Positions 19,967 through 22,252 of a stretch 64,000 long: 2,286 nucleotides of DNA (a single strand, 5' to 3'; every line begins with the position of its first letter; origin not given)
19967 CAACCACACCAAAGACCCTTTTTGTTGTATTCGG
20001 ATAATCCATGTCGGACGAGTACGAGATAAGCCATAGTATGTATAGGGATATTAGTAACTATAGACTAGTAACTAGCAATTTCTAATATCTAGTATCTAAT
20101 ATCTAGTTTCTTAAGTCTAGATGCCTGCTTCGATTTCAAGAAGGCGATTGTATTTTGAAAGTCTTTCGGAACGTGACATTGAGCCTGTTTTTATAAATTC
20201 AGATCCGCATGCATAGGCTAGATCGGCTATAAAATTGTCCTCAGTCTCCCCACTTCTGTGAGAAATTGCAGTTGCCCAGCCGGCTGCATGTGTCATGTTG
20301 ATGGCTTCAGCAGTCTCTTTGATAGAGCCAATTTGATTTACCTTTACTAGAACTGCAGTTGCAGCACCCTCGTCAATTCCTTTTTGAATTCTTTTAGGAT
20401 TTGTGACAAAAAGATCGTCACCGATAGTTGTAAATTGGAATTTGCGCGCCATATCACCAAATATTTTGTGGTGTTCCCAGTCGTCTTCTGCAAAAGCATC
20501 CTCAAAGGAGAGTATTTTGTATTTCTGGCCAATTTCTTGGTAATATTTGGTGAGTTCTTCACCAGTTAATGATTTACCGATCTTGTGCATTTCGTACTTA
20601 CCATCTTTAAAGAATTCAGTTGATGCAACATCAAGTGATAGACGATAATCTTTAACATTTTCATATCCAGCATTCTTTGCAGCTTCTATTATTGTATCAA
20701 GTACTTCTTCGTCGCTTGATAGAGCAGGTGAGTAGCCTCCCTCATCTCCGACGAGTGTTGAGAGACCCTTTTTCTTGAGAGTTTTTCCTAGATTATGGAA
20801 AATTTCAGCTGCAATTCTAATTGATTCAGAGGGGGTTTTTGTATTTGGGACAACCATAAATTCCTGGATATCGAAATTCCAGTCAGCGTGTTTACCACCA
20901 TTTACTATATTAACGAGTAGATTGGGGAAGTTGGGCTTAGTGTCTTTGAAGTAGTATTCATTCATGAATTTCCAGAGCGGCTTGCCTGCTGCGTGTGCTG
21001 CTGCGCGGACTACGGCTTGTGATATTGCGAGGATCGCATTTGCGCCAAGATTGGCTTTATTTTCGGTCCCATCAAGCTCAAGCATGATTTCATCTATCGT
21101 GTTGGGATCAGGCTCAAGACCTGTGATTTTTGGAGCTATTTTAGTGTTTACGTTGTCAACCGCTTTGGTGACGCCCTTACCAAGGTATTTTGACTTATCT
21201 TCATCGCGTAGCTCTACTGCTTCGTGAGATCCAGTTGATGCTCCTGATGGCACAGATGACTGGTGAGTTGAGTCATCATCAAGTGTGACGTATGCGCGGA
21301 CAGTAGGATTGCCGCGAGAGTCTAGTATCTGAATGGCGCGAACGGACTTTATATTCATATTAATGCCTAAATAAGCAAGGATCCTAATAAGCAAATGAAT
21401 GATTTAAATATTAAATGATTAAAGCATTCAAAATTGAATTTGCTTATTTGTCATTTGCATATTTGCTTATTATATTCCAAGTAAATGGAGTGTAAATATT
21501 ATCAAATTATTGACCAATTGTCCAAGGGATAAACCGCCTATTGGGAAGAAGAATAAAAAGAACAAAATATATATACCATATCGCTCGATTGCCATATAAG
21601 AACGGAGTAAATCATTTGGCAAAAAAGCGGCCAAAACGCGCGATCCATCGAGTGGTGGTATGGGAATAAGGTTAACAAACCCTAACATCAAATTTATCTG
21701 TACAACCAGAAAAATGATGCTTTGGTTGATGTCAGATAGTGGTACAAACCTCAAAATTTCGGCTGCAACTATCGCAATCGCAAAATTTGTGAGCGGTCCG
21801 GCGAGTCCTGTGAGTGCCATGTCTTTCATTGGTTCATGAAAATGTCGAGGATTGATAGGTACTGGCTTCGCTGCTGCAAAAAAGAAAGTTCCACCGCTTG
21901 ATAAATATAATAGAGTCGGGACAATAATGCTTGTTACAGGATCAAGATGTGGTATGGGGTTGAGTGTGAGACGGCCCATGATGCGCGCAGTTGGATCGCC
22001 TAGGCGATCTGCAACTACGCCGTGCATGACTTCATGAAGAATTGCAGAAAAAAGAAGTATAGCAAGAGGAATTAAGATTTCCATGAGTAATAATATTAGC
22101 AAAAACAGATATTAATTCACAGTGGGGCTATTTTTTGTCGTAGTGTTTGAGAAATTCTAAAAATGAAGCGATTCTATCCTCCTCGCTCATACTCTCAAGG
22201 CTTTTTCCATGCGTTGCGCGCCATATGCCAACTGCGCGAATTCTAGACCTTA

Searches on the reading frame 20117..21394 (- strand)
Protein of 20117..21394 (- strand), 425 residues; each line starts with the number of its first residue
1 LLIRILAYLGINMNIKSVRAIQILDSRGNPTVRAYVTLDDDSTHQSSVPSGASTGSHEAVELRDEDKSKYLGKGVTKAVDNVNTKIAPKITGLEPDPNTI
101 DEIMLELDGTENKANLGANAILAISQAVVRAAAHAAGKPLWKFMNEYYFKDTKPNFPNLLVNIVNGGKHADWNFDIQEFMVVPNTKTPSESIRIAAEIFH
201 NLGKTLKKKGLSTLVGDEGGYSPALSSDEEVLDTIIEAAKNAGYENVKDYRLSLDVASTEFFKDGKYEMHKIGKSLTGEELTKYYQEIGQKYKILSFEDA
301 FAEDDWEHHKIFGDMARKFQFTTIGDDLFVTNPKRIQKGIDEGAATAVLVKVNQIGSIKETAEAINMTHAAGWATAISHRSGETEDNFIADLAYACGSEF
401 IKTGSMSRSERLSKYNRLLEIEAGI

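Call 63: search_protein_families(library=pfam, proteins=[window:20117-21394:-], max_evalue=0.001)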
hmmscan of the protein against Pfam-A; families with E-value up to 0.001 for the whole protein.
window:20117-21394:- (425 aa): 3 families
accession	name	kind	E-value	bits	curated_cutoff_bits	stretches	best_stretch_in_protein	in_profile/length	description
PF00113.28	Enolase_C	-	9.3e-94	314.5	21.5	1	157-423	5-279/296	Enolase, C-terminal TIM barrel domain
PF03952.21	Enolase_N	-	2.1e-51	174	35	1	15-143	1-130/131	Enolase, N-terminal domain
PF13378.12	MR_MLE_C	-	0.00062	20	29.4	0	285-395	64-168/219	Enolase C-terminal domain-like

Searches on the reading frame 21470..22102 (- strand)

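Call 111: search_protein_families(library=pfam, proteins=[window:21470-22102:-], max_evalue=0.001)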
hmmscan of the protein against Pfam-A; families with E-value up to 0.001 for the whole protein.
window:21470-22102:- (210 aa): 1 family
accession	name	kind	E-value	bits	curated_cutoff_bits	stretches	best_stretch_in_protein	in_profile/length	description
PF02163.28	Peptidase_M50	-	1.4e-12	47.9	27.2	2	127-163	160-196/221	Peptidase family M50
